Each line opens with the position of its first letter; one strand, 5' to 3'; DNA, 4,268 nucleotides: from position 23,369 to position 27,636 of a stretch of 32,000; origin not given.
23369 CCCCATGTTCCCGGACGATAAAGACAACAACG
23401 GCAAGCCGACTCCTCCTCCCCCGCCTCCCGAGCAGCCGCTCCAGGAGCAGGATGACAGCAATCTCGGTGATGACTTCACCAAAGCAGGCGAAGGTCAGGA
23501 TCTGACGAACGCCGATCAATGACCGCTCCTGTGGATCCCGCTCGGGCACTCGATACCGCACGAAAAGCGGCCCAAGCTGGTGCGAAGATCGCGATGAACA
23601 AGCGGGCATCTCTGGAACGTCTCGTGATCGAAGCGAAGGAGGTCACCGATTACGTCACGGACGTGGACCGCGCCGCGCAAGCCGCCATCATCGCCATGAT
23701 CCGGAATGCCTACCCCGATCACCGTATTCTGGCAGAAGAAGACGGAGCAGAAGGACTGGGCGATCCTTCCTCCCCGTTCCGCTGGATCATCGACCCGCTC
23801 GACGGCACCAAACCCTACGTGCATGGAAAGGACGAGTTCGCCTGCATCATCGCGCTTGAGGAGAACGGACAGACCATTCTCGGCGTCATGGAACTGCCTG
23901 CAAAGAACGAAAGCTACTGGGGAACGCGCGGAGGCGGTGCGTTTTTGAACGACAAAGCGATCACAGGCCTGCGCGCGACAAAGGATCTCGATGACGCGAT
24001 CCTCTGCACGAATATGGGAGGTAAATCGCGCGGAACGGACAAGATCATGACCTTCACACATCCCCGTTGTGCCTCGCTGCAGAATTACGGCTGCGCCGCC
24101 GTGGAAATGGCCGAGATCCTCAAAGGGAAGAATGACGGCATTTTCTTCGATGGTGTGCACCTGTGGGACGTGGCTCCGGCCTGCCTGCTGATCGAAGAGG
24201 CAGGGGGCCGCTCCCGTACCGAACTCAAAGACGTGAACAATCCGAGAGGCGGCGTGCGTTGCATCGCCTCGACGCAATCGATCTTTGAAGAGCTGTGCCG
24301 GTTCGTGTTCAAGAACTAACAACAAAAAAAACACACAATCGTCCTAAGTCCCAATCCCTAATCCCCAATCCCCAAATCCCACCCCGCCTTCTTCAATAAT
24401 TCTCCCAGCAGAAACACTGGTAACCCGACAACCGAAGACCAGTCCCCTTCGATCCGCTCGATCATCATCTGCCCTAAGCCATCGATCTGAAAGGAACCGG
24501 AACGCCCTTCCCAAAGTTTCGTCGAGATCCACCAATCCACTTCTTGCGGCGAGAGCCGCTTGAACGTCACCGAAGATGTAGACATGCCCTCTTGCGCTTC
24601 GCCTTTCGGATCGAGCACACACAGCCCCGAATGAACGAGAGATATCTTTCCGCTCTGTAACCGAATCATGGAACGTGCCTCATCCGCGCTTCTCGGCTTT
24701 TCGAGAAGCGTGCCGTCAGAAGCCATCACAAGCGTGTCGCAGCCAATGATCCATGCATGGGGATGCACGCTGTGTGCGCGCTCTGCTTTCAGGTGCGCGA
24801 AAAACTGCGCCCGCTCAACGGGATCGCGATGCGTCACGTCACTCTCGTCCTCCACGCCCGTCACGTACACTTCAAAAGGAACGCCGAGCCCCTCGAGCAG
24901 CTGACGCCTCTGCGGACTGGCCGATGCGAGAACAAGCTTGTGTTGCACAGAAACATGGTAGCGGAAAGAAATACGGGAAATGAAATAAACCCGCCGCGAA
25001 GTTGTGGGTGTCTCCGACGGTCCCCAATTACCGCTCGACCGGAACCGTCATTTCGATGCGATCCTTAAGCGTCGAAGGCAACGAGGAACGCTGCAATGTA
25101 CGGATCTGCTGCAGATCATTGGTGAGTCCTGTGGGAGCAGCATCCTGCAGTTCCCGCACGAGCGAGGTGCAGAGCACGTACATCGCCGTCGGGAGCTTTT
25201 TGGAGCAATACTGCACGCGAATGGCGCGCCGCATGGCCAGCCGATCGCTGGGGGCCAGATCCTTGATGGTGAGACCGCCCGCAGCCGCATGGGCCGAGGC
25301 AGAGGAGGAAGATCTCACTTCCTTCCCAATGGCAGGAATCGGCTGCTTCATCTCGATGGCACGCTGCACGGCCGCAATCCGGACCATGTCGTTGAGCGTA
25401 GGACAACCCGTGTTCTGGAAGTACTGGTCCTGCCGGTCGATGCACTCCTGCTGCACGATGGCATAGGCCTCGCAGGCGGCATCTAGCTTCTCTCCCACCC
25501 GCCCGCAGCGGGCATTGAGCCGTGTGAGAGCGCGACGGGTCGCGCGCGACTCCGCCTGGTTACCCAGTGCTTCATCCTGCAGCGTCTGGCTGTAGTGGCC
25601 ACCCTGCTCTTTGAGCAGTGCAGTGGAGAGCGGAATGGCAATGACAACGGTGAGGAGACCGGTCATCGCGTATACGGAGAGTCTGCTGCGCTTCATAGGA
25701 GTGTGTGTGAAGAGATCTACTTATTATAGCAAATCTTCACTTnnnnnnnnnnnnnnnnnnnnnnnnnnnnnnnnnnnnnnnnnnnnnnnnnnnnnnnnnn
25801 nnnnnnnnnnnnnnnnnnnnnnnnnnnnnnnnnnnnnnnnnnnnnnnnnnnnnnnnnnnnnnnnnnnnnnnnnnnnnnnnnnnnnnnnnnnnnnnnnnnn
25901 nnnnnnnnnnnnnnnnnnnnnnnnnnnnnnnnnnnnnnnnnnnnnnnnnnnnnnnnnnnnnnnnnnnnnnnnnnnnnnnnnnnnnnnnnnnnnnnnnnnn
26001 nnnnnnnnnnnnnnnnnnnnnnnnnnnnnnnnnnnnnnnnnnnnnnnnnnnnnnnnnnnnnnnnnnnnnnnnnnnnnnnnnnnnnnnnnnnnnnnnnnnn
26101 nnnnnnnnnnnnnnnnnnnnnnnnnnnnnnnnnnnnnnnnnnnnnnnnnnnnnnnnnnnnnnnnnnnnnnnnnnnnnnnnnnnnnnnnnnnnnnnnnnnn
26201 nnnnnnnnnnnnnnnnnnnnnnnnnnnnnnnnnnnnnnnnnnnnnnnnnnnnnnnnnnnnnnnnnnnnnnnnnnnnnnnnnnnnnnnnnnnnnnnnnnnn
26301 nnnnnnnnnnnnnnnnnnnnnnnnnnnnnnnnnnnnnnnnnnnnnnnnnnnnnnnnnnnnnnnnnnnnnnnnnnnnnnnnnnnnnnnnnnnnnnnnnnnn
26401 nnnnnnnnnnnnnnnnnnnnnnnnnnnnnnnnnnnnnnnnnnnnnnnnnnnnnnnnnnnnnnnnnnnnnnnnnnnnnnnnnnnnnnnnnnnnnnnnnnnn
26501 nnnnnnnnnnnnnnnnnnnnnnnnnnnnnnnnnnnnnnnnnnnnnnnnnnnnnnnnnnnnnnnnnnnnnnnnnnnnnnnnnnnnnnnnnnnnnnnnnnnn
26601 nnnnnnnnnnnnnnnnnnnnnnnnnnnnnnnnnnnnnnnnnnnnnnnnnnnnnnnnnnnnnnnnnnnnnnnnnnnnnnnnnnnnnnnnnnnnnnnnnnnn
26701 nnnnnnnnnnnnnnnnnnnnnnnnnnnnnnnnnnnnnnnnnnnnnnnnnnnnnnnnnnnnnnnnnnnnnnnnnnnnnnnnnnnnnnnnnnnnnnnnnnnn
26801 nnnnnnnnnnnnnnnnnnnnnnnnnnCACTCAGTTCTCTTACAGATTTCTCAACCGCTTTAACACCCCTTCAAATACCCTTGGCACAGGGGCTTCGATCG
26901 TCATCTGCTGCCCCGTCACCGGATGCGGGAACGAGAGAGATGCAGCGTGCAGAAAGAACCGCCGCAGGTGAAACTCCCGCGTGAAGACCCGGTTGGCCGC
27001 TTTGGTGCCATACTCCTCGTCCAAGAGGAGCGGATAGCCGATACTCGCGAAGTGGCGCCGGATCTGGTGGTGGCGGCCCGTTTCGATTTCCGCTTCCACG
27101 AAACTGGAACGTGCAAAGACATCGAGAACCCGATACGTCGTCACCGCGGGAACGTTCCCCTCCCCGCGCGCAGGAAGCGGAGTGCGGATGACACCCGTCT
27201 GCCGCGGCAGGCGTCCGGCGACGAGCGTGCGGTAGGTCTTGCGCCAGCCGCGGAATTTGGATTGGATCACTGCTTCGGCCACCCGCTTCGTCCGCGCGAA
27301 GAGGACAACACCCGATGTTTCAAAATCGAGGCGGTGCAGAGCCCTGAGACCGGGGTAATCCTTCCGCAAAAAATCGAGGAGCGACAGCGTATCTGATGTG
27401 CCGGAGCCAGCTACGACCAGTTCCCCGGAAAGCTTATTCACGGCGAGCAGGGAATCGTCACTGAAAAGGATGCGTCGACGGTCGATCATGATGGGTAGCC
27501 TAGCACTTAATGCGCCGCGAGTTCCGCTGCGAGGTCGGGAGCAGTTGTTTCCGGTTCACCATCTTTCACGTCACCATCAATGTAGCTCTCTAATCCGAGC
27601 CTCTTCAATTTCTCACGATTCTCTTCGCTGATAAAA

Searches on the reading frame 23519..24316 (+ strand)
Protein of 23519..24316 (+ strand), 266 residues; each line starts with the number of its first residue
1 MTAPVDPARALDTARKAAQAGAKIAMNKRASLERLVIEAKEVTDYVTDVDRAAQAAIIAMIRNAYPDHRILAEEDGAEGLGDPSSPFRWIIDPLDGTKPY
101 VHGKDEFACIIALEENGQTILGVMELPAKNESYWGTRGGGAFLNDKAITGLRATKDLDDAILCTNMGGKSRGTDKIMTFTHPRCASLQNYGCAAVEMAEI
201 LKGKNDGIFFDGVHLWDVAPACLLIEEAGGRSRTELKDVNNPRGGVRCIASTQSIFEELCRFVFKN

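Call 7: search_protein_families(library=pfam, proteins=[window:23519-24316:+], max_evalue=0.001)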
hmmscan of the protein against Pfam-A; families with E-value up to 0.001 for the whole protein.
window:23519-24316:+ (266 aa): 1 family
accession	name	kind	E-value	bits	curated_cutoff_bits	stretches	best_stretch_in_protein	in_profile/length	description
PF00459.30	Inositol_P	-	6.6e-48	164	27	1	12-231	7-234/271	Inositol monophosphatase family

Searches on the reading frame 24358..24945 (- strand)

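Call 7: search_protein_families(library=pfam, proteins=[window:24358-24945:-], max_evalue=0.001)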
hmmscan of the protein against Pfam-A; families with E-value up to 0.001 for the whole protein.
window:24358-24945:- (195 aa): 1 family
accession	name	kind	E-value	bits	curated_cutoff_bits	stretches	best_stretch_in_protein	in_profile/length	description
PF02545.19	Maf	-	8.2e-46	156.5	27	1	3-186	1-186/187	Maf-like protein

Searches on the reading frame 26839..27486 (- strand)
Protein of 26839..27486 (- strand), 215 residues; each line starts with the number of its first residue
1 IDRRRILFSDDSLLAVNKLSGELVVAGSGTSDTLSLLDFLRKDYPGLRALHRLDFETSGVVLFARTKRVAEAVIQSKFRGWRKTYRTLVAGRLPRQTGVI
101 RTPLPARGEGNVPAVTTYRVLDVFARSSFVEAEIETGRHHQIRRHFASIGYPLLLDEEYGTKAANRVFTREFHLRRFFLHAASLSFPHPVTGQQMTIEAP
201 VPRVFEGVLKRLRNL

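Call 7: search_protein_families(library=pfam, proteins=[window:26839-27486:-], max_evalue=0.001)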
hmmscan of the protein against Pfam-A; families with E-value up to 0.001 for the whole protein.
window:26839-27486:- (215 aa): 1 family
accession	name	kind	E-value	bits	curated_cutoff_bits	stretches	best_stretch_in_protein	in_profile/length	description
PF00849.27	PseudoU_synth_2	-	3.7e-22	79.6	26.8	1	13-148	2-152/152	RNA pseudouridylate synthase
